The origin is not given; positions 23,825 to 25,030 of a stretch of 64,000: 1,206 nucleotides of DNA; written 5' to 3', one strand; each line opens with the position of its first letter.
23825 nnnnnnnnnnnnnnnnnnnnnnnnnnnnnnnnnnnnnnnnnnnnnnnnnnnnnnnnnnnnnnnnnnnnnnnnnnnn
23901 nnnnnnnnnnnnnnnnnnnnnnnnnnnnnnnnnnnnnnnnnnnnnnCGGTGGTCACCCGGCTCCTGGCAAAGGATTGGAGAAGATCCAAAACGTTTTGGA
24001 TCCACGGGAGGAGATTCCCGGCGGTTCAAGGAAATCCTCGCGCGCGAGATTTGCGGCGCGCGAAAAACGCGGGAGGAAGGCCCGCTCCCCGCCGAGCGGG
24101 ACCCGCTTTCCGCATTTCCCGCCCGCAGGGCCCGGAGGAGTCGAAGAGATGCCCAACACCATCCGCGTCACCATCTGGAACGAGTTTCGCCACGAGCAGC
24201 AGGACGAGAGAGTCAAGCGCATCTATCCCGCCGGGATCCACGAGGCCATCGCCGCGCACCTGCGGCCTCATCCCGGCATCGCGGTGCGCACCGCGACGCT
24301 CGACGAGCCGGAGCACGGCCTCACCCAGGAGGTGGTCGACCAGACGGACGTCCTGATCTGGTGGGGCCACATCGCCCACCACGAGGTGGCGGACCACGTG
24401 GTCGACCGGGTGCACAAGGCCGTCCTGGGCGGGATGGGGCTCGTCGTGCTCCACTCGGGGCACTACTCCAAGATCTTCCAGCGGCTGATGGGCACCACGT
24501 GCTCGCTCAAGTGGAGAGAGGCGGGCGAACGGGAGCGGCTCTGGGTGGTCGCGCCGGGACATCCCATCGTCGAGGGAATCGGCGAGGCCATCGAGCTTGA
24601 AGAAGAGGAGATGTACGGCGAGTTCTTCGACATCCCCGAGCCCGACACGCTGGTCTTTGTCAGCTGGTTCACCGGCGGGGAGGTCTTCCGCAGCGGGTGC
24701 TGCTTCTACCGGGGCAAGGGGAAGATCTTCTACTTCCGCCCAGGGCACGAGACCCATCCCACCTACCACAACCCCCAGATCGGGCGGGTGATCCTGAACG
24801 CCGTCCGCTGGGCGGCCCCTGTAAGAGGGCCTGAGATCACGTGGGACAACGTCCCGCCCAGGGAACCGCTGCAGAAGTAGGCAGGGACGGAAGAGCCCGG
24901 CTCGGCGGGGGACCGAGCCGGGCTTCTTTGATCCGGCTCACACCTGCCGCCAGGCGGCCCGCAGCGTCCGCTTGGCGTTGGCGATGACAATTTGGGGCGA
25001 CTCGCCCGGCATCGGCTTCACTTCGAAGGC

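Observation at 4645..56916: A ~108-nt modular intergenic element occurs six times, always on the plus strand, with three palindromes in exact 32-bp register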

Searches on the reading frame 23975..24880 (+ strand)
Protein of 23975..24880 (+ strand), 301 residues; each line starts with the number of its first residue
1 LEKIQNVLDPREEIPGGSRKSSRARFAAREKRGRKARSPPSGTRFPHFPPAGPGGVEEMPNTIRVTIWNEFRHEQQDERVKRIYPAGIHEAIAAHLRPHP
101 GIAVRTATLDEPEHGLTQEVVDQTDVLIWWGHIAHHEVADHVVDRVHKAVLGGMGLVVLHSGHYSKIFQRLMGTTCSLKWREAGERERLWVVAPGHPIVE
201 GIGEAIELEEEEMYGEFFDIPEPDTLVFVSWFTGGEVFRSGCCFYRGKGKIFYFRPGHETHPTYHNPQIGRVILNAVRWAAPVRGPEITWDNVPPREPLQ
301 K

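Call 72: search_protein_families(library=pfam, proteins=[window:23975-24880:+], max_evalue=0.001)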
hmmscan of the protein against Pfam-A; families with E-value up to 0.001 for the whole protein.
window:23975-24880:+ (301 aa): 1 family
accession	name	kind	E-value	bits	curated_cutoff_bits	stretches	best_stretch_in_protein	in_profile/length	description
PF06283.17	ThuA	-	7.4e-36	124.8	33.4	1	64-280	1-209/209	Trehalose utilisation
